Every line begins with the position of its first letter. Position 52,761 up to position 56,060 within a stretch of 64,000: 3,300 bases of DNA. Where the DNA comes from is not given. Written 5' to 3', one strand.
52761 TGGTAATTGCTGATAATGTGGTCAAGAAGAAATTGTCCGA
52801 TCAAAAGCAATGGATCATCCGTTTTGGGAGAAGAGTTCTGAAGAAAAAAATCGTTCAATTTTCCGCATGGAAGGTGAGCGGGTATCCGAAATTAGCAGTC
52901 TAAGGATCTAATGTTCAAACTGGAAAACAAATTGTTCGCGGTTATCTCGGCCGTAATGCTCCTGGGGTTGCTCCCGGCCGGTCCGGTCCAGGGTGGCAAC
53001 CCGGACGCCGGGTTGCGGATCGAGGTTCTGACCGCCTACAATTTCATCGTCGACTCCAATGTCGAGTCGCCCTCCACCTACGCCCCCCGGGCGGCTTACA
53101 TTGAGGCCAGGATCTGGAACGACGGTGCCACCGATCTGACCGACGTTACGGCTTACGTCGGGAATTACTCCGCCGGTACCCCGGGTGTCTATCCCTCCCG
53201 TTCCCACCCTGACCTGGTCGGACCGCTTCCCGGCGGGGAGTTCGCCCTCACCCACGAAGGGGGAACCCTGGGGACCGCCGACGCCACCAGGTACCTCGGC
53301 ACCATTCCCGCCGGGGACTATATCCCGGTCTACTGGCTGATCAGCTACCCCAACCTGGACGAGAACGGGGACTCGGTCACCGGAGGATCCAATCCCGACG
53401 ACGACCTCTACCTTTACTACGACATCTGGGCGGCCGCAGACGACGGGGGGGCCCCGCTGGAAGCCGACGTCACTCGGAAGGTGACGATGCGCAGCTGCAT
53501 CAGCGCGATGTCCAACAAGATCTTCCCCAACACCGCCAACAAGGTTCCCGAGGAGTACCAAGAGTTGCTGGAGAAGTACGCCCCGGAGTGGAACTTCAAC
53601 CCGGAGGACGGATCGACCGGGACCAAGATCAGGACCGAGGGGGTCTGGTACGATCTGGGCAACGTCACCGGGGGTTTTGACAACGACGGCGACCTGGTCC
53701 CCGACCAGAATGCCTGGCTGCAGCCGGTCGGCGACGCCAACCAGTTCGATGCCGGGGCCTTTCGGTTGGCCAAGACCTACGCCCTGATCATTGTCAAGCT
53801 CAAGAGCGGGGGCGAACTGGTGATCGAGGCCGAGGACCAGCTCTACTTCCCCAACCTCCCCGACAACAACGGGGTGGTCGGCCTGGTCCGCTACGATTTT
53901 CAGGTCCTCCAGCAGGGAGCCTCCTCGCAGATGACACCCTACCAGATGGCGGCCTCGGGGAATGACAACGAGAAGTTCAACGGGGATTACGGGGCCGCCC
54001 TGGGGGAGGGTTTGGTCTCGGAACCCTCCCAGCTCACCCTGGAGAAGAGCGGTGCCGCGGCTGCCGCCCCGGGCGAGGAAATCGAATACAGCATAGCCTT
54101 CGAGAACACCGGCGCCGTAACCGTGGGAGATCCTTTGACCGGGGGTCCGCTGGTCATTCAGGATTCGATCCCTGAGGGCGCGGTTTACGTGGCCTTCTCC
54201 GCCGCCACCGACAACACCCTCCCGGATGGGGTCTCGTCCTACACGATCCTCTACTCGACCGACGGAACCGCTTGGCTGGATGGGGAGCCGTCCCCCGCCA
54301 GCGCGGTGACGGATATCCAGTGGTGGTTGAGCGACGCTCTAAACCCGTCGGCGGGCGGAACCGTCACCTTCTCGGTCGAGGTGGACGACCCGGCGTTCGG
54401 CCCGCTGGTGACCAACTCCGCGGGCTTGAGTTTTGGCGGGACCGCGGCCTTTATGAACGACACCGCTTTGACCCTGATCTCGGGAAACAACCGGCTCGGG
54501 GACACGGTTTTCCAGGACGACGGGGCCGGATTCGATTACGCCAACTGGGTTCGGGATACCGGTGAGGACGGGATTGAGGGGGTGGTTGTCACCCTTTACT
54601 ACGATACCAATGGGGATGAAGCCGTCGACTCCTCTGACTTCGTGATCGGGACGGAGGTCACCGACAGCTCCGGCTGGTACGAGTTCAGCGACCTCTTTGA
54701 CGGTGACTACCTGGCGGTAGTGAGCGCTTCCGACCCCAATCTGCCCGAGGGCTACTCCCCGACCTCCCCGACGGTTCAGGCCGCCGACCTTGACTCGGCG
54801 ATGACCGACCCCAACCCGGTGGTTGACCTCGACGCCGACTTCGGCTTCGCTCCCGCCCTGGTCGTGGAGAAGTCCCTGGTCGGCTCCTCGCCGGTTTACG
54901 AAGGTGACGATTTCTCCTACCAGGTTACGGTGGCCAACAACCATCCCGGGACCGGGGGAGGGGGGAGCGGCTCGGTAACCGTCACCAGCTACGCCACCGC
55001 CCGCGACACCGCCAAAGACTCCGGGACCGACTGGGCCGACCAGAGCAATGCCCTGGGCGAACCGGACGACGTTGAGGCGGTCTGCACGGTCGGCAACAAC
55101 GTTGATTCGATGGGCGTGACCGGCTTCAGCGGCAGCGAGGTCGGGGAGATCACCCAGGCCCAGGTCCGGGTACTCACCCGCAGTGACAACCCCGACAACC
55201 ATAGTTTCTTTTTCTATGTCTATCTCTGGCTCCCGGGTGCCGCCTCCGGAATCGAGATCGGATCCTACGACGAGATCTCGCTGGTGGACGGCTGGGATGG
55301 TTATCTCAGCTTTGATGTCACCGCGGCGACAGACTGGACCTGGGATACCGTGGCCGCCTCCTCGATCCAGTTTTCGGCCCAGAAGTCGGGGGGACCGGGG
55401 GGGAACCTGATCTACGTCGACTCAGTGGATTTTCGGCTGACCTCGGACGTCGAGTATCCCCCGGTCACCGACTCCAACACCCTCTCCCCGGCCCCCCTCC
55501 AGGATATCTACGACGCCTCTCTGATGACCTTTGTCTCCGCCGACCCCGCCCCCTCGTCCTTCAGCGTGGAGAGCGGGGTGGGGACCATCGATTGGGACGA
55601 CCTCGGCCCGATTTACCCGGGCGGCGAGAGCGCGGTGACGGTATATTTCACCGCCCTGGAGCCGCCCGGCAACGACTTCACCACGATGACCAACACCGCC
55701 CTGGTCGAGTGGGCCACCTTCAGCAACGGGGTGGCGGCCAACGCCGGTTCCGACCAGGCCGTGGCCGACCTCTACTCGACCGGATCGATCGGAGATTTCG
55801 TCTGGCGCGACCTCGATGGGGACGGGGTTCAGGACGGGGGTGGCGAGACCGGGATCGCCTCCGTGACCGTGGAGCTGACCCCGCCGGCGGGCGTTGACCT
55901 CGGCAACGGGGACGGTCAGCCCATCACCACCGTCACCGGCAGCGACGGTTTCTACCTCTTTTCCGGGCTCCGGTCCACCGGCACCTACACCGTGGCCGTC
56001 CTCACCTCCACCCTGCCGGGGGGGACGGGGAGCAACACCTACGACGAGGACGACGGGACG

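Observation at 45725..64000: Candidate protein O-glycosylation system: lipid-sugar synthase and two GT-C/TPR transferases beside Pro/Thr- and beta-sandwich-rich surface proteins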

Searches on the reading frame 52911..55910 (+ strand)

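Call 7: search_protein_families(library=ncbifam, proteins=[window:52911-55910:+], max_evalue=0.01)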
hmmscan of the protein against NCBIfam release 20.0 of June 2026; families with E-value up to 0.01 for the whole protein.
window:52911-55910:+ (1000 aa): 1 family
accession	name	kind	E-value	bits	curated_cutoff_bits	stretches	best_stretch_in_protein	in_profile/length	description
TIGR01451.2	B_ant_repeat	repeat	9.8e-08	31.9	24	1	382-434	5-51/53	DUF11 type repeat protein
